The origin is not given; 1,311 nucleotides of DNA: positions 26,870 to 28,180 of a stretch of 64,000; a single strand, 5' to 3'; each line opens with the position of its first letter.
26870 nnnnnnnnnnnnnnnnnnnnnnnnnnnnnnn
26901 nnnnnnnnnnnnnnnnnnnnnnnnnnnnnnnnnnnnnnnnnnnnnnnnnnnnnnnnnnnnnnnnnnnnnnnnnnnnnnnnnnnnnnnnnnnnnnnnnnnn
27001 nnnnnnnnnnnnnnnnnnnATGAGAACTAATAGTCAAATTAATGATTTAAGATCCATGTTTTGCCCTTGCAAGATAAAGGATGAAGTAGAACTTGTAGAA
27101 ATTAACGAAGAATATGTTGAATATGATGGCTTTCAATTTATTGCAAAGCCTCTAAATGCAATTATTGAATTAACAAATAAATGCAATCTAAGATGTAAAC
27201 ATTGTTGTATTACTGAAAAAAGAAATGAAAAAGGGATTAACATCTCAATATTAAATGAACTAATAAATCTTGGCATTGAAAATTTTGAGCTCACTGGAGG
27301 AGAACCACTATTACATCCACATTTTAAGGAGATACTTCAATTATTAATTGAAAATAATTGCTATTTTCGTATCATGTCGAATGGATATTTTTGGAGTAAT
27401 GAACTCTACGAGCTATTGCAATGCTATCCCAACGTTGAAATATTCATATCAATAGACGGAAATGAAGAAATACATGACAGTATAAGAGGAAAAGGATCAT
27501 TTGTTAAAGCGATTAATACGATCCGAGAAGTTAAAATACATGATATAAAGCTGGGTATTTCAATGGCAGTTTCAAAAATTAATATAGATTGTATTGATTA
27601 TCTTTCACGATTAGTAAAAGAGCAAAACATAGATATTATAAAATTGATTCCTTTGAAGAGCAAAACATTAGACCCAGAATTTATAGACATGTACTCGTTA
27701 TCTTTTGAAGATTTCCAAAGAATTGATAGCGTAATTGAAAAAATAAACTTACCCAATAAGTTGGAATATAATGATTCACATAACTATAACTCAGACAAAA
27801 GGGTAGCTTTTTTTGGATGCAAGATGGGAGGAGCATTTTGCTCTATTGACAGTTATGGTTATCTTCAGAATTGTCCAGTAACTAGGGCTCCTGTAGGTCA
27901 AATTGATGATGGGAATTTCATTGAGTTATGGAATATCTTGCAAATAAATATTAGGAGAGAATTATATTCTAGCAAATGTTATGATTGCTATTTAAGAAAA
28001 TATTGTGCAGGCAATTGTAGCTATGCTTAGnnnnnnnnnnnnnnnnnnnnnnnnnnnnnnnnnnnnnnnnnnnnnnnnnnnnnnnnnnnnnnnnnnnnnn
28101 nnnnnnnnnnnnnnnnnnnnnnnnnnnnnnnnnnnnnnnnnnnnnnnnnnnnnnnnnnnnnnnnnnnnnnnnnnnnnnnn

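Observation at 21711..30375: Low-GC glycan-tailoring operon bracketed by inverted IS21 right ends (composite-transposon-like)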

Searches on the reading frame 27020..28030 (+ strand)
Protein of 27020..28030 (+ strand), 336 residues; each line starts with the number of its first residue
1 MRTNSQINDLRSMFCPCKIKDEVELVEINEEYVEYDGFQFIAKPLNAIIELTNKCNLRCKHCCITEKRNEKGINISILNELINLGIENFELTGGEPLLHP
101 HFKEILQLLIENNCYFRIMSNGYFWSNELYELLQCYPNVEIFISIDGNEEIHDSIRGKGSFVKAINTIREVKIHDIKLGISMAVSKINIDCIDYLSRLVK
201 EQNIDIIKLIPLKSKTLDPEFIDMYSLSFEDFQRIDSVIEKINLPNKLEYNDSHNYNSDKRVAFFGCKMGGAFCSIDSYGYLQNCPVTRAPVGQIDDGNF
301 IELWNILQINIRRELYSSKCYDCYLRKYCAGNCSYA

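Call 7: search_protein_families(library=pfam, proteins=[window:27020-28030:+], max_evalue=0.001)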
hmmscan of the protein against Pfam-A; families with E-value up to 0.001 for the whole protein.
window:27020-28030:+ (336 aa): 1 family
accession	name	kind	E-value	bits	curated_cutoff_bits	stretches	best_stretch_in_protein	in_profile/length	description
PF04055.27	Radical_SAM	-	7.6e-17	62.4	29.5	1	49-193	1-160/166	Radical SAM superfamily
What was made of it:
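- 27020..28030 (+): Radical SAM enzyme with a C-terminal SPASM-type Cys motif (336 aa). It has no RRE-sized N-terminal domain. Second core gene. Pfam Radical_SAM (call 7).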

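Call 8: search_protein_families(library=ncbifam, proteins=[window:27020-28030:+], max_evalue=0.001)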
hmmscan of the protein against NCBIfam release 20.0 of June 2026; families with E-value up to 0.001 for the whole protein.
window:27020-28030:+ (336 aa): 68 families (the best 25 are shown)
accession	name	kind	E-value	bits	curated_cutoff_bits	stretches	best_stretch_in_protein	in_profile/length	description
TIGR04250.1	SCM_rSAM_ScmE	equivalog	6e-26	91.2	400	1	48-201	6-167/358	SynChlorMet cassette radical SAM/SPASM protein ScmE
TIGR04403.1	rSAM_skfB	equivalog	3.5e-24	85.4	300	1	43-299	102-362/402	sporulation killing factor system radical SAM maturase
TIGR04340.1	rSAM_ACGX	hypoth_equivalog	1.4e-23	83.7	400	1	50-333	8-320/341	radical SAM/SPASM domain protein, ACGX system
TIGR03962.1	mycofact_rSAM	equivalog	2.3e-23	82.9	265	1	43-333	10-313/339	mycofactocin radical SAM maturase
TIGR04251.1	SCM_rSAM_ScmF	equivalog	4e-23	82.4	400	1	44-209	2-179/353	SynChlorMet cassette radical SAM/SPASM protein ScmF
TIGR04051.1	rSAM_NirJ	equivalog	8.1e-21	74.4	515.45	1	48-207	5-171/354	heme d1 biosynthesis radical SAM protein NirJ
NF012164.0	AlbA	equivalog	1.7e-20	72.9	850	1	36-201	104-277/442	subtilosin maturase AlbA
NF045574.1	sacti_mat_StsB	exception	1.9e-20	73.1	625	1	50-334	101-396/466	StsB family radical SAM/SPASM domain sactipeptide maturase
NF033640.1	N_Twi_rSAM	subfamily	3.3e-20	72.5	170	1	36-250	102-344/398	twitch domain-containing radical SAM protein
TIGR03961.1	rSAM_PTO1314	hypoth_equivalog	1.7e-19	70.3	306.05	1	44-207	22-186/332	PTO1314 family radical SAM protein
TIGR04054.1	rSAM_NirJ1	equivalog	2.3e-19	69.3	650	1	48-209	39-207/387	putative heme d1 biosynthesis radical SAM protein NirJ1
TIGR04545.1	rSAM_ahbD_hemeb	equivalog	5e-19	68.9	500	2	50-201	5-164/339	heme b synthase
TIGR04133.1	rSAM_w_lipo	hypoth_equivalog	7e-19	67.9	425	1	44-333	22-331/350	TIGR04133 family radical SAM/SPASM protein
TIGR04303.1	GeoRSP_rSAM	equivalog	7.4e-19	68.5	400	1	44-334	4-307/325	GeoRSP system radical SAM/SPASM protein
NF050035.1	rSAM_WgK_link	exception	2.3e-18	66.4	650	1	42-205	6-177/367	radical SAM/SPASM peptide maturase WgkB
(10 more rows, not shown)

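Call 18: find_homologous_proteins(query=window:27020-28030:+, max_evalue=1e-10)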
Query window:27020-28030:+ (336 aa): 284 proteins with E <= 1e-10 among 2542 candidates; the best 120 are listed.
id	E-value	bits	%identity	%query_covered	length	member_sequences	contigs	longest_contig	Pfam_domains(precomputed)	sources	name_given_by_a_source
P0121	1.9e-226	769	100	100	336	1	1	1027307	PF04055.28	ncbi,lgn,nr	ncbi:MAG: radical SAM protein [Candidatus Krumholzibacteriota bacterium]|nr:radical SAM protein [Can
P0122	6.3e-24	103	29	86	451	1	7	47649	PF13186.12,PF04055.28,PF13353.12,PF05402.19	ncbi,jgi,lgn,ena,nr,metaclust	ncbi:MAG: radical SAM protein [Theionarchaea archaeon]|nr:MAG: hypothetical protein AYK19_15905 [The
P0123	1.1e-23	102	29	86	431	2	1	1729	PF13186.12,PF04055.28,PF13353.12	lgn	-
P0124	2.3e-23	101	27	87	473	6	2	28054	PF13186.12,PF04055.28,PF13353.12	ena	-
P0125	7.1e-23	99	27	91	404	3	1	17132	PF13186.12,PF04055.28,PF13353.12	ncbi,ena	-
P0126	3.4e-22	97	30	74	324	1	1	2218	PF04055.28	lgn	-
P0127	4.5e-22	97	28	84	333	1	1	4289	PF13186.12,PF04055.28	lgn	-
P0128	6.6e-21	93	30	86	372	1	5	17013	PF04055.28,PF13353.12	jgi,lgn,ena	-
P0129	6.7e-21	93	35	56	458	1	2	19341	PF13186.12,PF04055.28,PF05402.19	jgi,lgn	-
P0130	8.8e-21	93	28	86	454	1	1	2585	PF13186.12,PF04055.28,PF13353.12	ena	-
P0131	1.3e-20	92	28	88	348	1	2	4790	PF13186.12,PF04055.28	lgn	-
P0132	2.0e-20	91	28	86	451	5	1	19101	PF13186.12,PF04055.28,PF13353.12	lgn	-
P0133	2.3e-20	91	30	83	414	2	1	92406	PF04055.28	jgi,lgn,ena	-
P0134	2.5e-20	91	37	48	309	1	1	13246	PF04055.28,PF13353.12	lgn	-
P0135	5.6e-20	90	30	90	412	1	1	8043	PF04055.28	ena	-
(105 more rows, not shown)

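Call 26: search_solved_structures(query=window:27020-28030:+, max_evalue=0.001)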
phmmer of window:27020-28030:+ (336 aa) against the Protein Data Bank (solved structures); distinct sequences matched with E-value up to 0.001: 7.
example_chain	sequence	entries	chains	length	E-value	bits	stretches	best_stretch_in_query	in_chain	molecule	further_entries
6efn_A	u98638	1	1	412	4.7e-21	78.6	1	43-319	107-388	Sporulation killing factor maturation protein SkfB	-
8ai6_A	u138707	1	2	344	7e-06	28.7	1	48-189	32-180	Putative peptide biosynthesis protein YydG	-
8ai3_A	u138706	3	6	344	7.1e-06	28.7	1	48-189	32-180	Putative peptide biosynthesis protein YydG | Radical SAM core domain-containing protein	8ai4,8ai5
8ai1_A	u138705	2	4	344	7.1e-06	28.7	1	48-189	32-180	Putative peptide biosynthesis protein YydG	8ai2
7vob_C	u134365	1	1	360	1.1e-05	28.1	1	48-209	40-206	Cytosylglucuronate decarboxylase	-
7voc_C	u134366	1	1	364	1.1e-05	28.1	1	48-209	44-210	Cytosylglucuronate decarboxylase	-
6c8v_A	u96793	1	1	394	1.3e-05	27.9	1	40-124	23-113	Coenzyme PQQ synthesis protein E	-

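Call 52: search_protein_representatives(protein=window:27020-28027:+)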
Query: 336 residues. Proteins with E-value up to 0.001 (for the whole library): 30295; up to 1e-10: 5941; up to 1e-30: 5. The best 150 are listed.
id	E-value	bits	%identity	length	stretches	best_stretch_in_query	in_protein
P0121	6.0e-227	768.7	100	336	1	1-336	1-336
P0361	7.8e-69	248.9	40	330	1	8-335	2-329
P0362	2.5e-38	148.6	30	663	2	50-333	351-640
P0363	2.6e-33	132.1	28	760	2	17-334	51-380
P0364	3.1e-31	125.3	31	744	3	43-209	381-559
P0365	1.1e-30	123.5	27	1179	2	41-329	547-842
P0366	3.1e-29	118.7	31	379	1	43-333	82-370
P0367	7.1e-29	117.5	28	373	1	37-334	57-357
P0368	3.0e-28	115.5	29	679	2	46-198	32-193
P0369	6.1e-28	114.5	28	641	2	49-303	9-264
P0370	4.9e-27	111.5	29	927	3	32-200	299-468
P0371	8.6e-27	110.7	27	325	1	43-334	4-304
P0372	1.1e-26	110.4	30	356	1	41-329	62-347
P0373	2.5e-26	109.2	31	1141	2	40-206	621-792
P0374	1.4e-25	106.7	33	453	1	44-330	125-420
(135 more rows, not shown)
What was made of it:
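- The exhaustive HMMER search finds one relative of the rSAM (P0361, 40% identity, E 8e-69); the next best hits are 27-31% identical: call 52.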

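Call 54: find_encoding_contigs(protein=P0361, flank=10000, max_places=5)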
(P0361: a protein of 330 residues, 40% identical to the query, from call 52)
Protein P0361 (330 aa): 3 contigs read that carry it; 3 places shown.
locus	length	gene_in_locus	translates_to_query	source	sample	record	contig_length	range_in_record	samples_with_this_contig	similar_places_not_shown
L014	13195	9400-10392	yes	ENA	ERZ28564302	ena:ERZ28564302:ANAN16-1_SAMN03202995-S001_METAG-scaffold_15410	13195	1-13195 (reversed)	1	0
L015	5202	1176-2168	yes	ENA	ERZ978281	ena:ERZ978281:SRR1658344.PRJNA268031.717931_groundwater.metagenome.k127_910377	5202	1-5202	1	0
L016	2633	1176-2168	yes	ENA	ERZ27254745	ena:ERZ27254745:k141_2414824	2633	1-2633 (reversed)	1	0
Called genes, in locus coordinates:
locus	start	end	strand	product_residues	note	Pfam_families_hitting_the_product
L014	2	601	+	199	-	?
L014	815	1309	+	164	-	PF01464:SLT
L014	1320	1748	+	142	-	-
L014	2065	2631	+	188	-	-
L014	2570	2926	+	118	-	-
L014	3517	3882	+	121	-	-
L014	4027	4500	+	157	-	-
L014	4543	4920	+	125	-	-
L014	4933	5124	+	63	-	-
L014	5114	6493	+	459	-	-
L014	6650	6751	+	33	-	-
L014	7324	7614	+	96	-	-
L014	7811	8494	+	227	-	PF02655:ATP-grasp_3, PF15632:ATPgrasp_Ter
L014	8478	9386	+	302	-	PF02445:NadA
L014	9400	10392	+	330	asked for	PF04055:Radical_SAM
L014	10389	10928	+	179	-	-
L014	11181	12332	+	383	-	PF13439:Glyco_transf_4 (weak), PF00534:Glycos_transf_1, PF13692:Glyco_trans_1_4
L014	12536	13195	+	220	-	?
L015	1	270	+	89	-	?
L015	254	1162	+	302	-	PF02445:NadA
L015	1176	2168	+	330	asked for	PF04055:Radical_SAM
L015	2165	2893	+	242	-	PF02585:PIG-L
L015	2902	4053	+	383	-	PF13439:Glyco_transf_4 (weak), PF00534:Glycos_transf_1, PF13692:Glyco_trans_1_4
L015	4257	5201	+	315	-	?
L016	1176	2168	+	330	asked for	PF04055:Radical_SAM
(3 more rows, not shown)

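Call 58: find_related_loci(query=A3, collection=metagenome_contigs, flank=10000)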
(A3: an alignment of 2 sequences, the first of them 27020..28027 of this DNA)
Query A3 (336 aa) in metagenome_contigs; peptide patterns used: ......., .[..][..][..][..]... (x = any residue, [..] = any of these).
600 stretches matched a pattern (row limit reached: there are more); 1 encode a relative of the query (tblastn E <= 1e-3); 1 distinct loci.
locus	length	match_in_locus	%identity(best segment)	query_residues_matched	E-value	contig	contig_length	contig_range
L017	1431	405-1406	38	2-335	2e-80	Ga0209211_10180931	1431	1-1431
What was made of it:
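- Tried and rejected: More copies of the core: a scan of metagenome_contigs gave one further 1.4-kb contig of the same groundwater lineage (call 58).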

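Call 59: find_related_loci(query=A3, collection=viral_contigs, flank=10000)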
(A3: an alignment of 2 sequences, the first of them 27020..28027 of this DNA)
Query A3 (336 aa) in viral_contigs; peptide patterns used: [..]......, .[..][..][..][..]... (x = any residue, [..] = any of these).
16 stretches matched a pattern, but none encodes a relative of the query by tblastn (E <= 1e-3).
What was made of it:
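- Tried and rejected: IMG/VR gave none (call 59).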

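Call 60: search_protein_families(library=pfam, proteins=[L014:7811-8494:+, L015:254-1162:+, L015:2165-2893:+, L015:2902-4053:+, L015:4257-5201:+, L014:5114-6493:+, L014:2065-2631:+, L014:1320-1748:+, L014:4027-4500:+, L014:7324-7614:+], max_evalue=0.01)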
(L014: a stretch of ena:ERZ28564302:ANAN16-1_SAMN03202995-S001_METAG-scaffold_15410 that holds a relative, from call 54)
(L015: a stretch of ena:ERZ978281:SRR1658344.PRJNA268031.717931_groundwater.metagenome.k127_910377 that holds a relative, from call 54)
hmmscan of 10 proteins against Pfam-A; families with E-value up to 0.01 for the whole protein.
L014:7811-8494:+ (227 aa): 3 families
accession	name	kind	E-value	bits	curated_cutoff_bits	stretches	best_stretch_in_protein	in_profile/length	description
PF15632.11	ATPgrasp_Ter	-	1.5e-19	70.5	29.1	1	83-188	5-104/131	ATP-grasp in the biosynthetic pathway with Ter operon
PF02655.19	ATP-grasp_3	-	2.1e-14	54.3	23.2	1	23-172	1-159/160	ATP-grasp domain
PF13535.11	ATP-grasp_4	-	0.00013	22.1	27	1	79-112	51-84/160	ATP-grasp domain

L015:254-1162:+ (302 aa): 1 family
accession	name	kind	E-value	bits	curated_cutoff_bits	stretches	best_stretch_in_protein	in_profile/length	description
PF02445.21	NadA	-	1.7e-99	333.2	27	1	10-299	2-295/295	Quinolinate synthetase A protein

L015:2165-2893:+ (242 aa): 1 family
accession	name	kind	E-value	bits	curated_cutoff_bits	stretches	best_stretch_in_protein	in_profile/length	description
PF02585.22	PIG-L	-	4.7e-23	82.5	28.2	1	12-130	1-124/129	GlcNAc-PI de-N-acetylase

L015:2902-4053:+ (383 aa): 3 families
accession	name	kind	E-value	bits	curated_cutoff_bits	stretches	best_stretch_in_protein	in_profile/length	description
PF00534.26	Glycos_transf_1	-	4.4e-23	82.1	26.4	1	195-337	8-153/172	Glycosyl transferases group 1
PF13692.12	Glyco_trans_1_4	-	2.3e-16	60.8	27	1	203-334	2-134/142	Glycosyl transferases group 1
PF13439.12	Glyco_transf_4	-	3.8e-07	30.7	28.5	1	13-175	4-160/170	Glycosyltransferase Family 4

L015:4257-5201:+ (315 aa): 3 families
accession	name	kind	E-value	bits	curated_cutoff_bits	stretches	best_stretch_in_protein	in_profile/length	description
PF00534.26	Glycos_transf_1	-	3.8e-14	53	26.4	1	177-265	68-156/172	Glycosyl transferases group 1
PF13692.12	Glyco_trans_1_4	-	8.8e-12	45.9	27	1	143-252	6-128/142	Glycosyl transferases group 1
PF20706.3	GT4-conflict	-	0.00027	20.5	26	1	189-237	269-316/385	Family 4 Glycosyltransferase in conflict systems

L014:5114-6493:+ (459 aa): 0 families

L014:2065-2631:+ (188 aa): 1 family
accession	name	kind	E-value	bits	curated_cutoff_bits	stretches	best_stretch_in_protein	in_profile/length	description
PF01156.24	IU_nuc_hydro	-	7.7e-11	42.6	34.2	1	6-144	1-151/297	Inosine-uridine preferring nucleoside hydrolase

L014:1320-1748:+ (142 aa): 0 families

L014:4027-4500:+ (157 aa): 0 families

L014:7324-7614:+ (96 aa): 1 family
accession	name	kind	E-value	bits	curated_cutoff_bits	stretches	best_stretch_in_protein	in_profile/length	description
PF21360.3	PylC-like_N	-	0.0048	17.5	27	1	26-91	1-73/96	PylC-like, N-terminal domain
